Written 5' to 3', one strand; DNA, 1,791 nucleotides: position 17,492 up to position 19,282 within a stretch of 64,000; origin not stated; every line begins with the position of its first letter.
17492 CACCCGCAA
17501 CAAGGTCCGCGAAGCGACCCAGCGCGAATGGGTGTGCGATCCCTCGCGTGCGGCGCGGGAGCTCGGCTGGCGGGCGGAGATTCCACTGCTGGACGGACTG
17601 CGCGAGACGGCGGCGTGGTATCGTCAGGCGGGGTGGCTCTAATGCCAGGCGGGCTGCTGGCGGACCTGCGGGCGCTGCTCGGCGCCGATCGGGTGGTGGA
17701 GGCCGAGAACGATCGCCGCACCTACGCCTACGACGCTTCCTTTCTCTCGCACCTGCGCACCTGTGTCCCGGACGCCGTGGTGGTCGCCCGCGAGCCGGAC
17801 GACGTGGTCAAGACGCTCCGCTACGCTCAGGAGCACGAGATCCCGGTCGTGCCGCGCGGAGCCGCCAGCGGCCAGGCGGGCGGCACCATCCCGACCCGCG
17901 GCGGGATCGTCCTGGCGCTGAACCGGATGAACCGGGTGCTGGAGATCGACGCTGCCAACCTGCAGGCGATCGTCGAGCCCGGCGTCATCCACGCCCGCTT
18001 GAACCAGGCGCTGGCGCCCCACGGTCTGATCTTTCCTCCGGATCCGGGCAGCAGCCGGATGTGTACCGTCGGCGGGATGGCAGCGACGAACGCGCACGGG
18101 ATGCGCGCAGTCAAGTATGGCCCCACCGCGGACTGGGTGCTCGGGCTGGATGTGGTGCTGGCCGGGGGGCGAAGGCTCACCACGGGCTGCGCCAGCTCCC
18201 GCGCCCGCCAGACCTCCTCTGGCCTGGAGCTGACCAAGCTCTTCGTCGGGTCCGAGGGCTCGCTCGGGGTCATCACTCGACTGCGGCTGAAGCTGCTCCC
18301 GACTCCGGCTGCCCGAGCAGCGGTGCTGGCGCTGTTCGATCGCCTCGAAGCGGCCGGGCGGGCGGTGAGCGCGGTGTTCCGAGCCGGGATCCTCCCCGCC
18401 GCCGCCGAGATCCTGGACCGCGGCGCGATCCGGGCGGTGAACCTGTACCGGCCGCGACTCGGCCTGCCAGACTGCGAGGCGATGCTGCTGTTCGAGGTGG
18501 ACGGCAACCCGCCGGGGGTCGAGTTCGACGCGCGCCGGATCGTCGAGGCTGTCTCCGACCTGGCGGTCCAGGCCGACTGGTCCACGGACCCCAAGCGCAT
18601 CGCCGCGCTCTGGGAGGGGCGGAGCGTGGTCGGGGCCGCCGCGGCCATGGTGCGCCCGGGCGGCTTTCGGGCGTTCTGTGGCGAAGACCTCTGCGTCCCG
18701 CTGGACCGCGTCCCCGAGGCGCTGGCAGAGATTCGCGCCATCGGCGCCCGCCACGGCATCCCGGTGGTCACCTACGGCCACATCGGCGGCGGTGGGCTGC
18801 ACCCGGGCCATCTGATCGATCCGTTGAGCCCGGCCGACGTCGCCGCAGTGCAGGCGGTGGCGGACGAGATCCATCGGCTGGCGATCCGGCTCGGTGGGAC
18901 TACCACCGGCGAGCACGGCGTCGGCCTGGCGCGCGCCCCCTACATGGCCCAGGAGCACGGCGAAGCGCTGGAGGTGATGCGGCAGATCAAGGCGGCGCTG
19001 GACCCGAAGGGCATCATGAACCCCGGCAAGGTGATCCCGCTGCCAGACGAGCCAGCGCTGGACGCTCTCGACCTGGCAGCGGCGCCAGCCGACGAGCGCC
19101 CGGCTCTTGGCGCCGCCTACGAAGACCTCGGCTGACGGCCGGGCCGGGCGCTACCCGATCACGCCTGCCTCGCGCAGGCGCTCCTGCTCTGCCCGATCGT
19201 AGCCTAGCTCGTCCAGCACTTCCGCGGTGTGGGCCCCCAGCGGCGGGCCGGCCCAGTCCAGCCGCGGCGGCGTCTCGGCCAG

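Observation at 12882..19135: Tight cluster of a His-rich membrane protein, an SPT-like alpha-oxoamine synthase, a GT28 glycolipid synthase, an SDR reductase and an FAD-linked oxidase: candidate non-glycerol (sphingoid or long-chain diol) glycolipid pathway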

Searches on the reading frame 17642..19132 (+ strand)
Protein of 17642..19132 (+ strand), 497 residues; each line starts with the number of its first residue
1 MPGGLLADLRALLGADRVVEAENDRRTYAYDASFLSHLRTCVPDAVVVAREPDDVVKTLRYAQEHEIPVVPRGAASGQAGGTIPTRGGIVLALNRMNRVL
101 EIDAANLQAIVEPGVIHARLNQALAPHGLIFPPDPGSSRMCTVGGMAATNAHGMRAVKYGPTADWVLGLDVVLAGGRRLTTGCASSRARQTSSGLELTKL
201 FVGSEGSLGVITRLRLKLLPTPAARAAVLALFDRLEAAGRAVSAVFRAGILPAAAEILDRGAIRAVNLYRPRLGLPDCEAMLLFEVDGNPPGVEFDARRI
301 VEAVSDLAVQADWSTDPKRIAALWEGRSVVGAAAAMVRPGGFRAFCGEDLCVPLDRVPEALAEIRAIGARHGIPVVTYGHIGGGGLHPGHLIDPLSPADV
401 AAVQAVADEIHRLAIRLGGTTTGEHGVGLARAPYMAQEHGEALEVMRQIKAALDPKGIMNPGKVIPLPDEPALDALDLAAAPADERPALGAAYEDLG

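Call 4: search_protein_families(library=pfam, proteins=[window:17642-19132:+], max_evalue=0.01)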
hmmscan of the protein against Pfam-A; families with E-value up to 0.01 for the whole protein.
window:17642-19132:+ (497 aa): 2 families
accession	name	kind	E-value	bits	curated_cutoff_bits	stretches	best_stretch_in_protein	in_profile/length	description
PF02913.24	FAD-oxidase_C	-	8.7e-58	196.4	21.2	1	222-464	2-248/248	FAD linked oxidases, C-terminal domain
PF01565.28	FAD_binding_4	-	5e-44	149.8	26.4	1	43-181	1-138/139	FAD binding domain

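Call 5: search_protein_families(library=ncbifam, proteins=[window:17642-19132:+], max_evalue=0.001)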
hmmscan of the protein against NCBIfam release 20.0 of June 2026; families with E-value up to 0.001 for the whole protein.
window:17642-19132:+ (497 aa): 9 families
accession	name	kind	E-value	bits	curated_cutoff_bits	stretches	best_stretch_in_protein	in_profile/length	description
TIGR00387.1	glcD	equivalog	5e-109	364.9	567.9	1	46-463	1-413/413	glycolate oxidase subunit GlcD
NF008408.0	PRK11230.1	equivalog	3.1e-83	279.9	897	1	5-467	21-474/499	glycolate oxidase subunit GlcD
NF049975.1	2HglutDHaseYdiJ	equivalog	7.6e-57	192.8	1350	3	22-186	35-197/1018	D-2-hydroxyglutarate dehydrogenase YdiJ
NF008439.0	PRK11282.1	equivalog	2.9e-22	79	284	1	53-238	9-190/358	glycolate oxidase subunit GlcE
NF053785.1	DcplphribOxDprE1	equivalog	3.4e-17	62.8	500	1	45-226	17-188/449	decaprenylphosphoryl-beta-D-ribose oxidase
NF041227.1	BagG_FevA2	exception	5.4e-14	51.7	850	1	28-240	31-227/455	bagremycin/ferroverdin biosynthesis FAD-dependent oxygenase BagG/FevA2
TIGR01677.1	pln_FAD_oxido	subfamily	4.1e-09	35.5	383.1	1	37-220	28-213/560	FAD-dependent oxidoreductase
TIGR01678.1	FAD_lactone_ox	subfamily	7.6e-09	35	396.8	1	41-220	13-180/438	sugar 1,4-lactone oxidase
TIGR01679.1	bact_FAD_ox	subfamily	1.6e-07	30.6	292.25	1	38-221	7-175/419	FAD-linked oxidoreductase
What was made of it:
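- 17642..19135 (+): FAD-linked oxidase of the D-lactate dehydrogenase/glycolate oxidase type. Probably co-transcribed, but probably not part of the lipid pathway. Pfam FAD_binding_4 plus FAD-oxidase_C (call 4). glcD model 364.9 bits, below its cut-off of 567.9 (call 5).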

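Call 57: search_solved_structures(query=window:17642-19132:+, max_evalue=1e-20)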
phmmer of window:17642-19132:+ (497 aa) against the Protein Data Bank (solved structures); distinct sequences matched with E-value up to 1e-20: 10.
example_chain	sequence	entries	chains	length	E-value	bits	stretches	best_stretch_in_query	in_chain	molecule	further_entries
9qgz_A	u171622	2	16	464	6e-77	262.8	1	2-470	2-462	Glycolate oxidase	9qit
8jdc_A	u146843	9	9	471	4.1e-76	260.1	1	7-465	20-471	Probable D-lactate dehydrogenase, mitochondrial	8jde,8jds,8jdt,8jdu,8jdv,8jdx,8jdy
8jdb_A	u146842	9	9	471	1.2e-74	255.2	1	7-465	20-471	Probable D-lactate dehydrogenase, mitochondrial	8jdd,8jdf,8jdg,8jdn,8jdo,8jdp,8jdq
7qh2_C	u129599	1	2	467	2.1e-67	231.3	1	7-465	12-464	Lactate dehydrogenase (NAD(+),ferredoxin) subunit LctD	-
6lpn_A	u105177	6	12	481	7.5e-54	186.6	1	29-466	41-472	D-2-hydroxyglutarate dehydrogenase, mitochondrial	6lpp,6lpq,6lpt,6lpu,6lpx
3pm9_A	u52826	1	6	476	1.2e-49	172.7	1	51-465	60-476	Putative oxidoreductase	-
2uuu_A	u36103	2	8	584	1.2e-24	90.3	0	42-271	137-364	ALKYLDIHYDROXYACETONEPHOSPHATE SYNTHASE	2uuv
4bby_A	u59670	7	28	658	7.6e-23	84.4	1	41-272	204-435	ALKYLDIHYDROXYACETONEPHOSPHATE SYNTHASE, PEROXISOMAL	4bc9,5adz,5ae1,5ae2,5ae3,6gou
4bc7_A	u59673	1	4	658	7.6e-23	84.4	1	41-272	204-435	ALKYLDIHYDROXYACETONEPHOSPHATE SYNTHASE, PEROXISOMAL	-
4bca_A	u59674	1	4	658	7.7e-23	84.3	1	41-272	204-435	ALKYLDIHYDROXYACETONEPHOSPHATE SYNTHASE, PEROXISOMAL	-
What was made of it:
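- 17642..19135 (+): PDB glycolate oxidase 263 bits and D-LDH 260 bits, against alkyl-DHAP synthase 90 bits (call 57).
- On Alkyl-DHAP synthase (ether-lipid FAD enzyme): 90 bits over the FAD domain only, against 263 bits over the full length to glycolate oxidase and 260 bits to D-LDH (call 57).
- It is a D-lactate dehydrogenase/glycolate oxidase type, not an amine oxidase or alkyl-DHAP synthase type (calls 5, 57).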
